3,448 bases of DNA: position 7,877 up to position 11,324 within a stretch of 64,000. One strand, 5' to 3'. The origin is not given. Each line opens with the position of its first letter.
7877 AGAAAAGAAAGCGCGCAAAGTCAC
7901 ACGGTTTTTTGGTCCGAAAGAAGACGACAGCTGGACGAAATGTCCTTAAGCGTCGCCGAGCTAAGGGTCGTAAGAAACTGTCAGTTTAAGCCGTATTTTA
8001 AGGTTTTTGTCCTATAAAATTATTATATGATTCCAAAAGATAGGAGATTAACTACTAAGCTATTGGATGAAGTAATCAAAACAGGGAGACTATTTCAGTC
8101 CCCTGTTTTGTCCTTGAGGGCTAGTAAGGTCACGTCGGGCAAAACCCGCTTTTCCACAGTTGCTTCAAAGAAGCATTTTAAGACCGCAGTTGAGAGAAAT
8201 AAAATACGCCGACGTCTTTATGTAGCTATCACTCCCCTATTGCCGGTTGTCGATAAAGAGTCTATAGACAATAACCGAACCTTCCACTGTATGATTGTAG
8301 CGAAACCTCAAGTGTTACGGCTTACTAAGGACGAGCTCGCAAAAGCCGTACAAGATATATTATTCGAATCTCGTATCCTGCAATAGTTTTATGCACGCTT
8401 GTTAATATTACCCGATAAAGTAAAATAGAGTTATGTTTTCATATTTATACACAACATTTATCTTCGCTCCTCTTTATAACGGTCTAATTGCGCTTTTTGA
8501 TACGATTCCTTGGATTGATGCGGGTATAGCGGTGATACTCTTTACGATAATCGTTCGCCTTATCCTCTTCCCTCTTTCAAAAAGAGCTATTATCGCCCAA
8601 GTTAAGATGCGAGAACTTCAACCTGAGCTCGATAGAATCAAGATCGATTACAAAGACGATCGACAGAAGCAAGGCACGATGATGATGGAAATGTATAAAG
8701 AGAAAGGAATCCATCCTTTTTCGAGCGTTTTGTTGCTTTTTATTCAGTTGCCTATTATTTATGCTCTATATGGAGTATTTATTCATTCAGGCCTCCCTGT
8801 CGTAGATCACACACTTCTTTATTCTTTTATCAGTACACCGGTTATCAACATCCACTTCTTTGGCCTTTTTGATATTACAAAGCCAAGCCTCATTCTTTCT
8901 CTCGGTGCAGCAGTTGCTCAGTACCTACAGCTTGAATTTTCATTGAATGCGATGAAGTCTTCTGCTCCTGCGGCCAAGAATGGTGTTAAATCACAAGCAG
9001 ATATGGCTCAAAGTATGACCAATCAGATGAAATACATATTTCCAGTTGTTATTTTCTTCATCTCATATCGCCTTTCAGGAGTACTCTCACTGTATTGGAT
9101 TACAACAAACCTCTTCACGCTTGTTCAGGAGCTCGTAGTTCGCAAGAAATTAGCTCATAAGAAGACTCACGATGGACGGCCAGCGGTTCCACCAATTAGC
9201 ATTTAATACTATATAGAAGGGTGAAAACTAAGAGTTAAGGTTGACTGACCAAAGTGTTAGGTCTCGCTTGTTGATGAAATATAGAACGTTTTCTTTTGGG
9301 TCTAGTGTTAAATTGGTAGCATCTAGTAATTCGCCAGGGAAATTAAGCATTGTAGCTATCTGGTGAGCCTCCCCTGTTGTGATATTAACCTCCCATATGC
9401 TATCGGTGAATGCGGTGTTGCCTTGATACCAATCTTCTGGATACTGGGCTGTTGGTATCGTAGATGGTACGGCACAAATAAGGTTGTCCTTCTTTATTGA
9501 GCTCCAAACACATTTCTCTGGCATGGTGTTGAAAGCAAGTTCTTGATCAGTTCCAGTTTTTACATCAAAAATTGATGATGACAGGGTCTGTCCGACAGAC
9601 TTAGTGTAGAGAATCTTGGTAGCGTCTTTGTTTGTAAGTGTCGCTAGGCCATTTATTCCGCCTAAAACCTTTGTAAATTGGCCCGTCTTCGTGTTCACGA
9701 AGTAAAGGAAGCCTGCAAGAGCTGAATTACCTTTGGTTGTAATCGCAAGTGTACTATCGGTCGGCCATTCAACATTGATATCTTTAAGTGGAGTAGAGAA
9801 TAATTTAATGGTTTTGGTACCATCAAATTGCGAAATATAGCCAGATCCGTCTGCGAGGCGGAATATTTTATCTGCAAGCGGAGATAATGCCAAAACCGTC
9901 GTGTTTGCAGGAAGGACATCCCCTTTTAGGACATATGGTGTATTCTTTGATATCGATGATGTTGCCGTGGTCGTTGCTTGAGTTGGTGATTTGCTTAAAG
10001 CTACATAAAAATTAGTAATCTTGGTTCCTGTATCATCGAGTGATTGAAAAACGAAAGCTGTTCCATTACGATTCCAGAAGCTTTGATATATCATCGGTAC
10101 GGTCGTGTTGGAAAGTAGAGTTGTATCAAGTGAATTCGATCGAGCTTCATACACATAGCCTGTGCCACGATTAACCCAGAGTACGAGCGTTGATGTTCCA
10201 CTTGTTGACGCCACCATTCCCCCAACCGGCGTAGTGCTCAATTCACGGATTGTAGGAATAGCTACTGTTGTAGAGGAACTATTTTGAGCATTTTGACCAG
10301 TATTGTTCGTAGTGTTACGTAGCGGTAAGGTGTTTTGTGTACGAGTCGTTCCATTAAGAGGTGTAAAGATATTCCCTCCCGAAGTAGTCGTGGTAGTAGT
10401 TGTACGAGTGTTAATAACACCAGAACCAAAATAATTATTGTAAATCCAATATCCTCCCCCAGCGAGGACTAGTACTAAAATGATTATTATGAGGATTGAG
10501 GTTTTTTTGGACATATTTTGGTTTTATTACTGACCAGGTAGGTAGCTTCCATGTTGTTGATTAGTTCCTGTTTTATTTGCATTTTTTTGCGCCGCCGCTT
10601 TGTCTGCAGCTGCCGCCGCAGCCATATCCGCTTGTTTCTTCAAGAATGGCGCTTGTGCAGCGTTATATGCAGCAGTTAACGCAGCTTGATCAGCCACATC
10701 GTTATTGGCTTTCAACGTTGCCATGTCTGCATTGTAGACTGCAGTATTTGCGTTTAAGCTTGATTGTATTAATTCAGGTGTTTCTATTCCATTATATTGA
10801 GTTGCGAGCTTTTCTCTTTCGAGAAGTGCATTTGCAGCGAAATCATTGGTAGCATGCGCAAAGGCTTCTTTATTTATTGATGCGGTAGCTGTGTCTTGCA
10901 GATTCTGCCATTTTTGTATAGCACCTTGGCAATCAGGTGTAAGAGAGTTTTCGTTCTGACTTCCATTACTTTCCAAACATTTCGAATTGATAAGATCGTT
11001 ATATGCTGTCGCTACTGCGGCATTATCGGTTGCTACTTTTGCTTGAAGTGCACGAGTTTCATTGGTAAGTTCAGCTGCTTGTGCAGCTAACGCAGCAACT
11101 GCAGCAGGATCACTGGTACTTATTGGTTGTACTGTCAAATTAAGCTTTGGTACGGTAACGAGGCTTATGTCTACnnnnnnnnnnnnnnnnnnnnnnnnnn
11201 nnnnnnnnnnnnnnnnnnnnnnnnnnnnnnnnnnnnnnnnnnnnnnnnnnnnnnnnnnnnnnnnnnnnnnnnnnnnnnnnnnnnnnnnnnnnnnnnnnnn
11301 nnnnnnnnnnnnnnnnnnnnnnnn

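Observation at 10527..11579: Pilin-like candidate with a VirB2/TrbC-type helical hairpin plus a long Ala/Gln-rich coiled-coil tail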

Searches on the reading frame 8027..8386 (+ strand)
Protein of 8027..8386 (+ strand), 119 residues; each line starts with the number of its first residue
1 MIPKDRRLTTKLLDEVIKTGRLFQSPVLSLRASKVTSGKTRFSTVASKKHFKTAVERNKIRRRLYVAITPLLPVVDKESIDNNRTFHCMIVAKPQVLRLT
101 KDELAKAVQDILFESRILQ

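Call 6: search_protein_families(library=pfam, proteins=[window:8027-8386:+], max_evalue=0.01)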
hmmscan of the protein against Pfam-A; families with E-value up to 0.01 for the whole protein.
window:8027-8386:+ (119 aa): 1 family
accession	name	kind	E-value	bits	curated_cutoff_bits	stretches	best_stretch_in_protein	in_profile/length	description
PF00825.24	Ribonuclease_P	-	2.9e-13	50.3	22.3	1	4-112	3-105/109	Ribonuclease P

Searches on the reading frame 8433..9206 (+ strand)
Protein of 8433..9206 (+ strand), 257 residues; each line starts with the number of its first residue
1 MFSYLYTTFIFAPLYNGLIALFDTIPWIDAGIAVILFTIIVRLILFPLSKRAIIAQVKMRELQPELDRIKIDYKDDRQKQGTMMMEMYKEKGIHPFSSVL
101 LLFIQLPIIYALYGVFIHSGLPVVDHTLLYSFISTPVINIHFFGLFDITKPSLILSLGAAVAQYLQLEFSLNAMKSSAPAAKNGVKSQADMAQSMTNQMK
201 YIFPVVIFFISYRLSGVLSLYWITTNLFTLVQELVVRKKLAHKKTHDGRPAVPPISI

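Call 6: search_protein_families(library=pfam, proteins=[window:8433-9206:+], max_evalue=0.01)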
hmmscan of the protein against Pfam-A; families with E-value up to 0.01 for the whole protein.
window:8433-9206:+ (257 aa): 1 family
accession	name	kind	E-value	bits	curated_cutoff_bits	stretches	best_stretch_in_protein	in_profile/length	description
PF02096.25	60KD_IMP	-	3e-41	141.5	35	1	31-238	2-163/163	60Kd inner membrane protein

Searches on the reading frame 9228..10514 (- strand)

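Call 5: search_protein_families(library=pfam, proteins=[window:9228-10514:-], max_evalue=0.01)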
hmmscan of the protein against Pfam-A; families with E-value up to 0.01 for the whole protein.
window:9228-10514:- (428 aa): 0 families

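Call 90: search_protein_families(library=pfam, proteins=[window:9228-10514:-], max_evalue=1)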
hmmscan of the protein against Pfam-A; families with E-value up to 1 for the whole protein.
window:9228-10514:- (428 aa): 2 families
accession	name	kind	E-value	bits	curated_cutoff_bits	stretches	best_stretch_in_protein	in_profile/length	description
PF11752.14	DUF3309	-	0.069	13.7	22.3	1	6-32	3-29/50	Protein of unknown function (DUF3309)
PF14283.11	CD1107-like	-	0.23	11.8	26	0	4-26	129-151/158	Mobile element protein CD1107-like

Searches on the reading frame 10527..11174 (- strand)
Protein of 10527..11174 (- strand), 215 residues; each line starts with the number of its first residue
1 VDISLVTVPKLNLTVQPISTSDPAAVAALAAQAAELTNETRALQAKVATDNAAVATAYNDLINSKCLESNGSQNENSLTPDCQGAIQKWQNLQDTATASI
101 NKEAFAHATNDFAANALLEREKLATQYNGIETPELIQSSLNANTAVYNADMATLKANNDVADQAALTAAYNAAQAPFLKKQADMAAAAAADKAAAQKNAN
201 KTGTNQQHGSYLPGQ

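Call 34: search_protein_families(library=pfam, proteins=[window:10527-11174:-], max_evalue=10)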
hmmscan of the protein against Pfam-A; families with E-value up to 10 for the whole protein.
window:10527-11174:- (215 aa): 0 families

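Call 81: find_homologous_proteins(query=A4, max_evalue=0.001)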
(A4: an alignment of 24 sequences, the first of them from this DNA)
Query A4 (24 sequences) (197 aa, profile of the alignment): 4 proteins with E <= 0.001 among 8000 candidates.
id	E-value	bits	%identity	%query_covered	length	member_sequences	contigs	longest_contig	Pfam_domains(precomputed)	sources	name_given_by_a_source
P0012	7.3e-43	165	-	-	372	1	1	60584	PF18895.6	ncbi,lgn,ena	-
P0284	7.9e-43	165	-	-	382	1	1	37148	-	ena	-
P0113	4.1e-39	153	-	-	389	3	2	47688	-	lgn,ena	-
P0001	2.0e-26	111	99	100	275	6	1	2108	-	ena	-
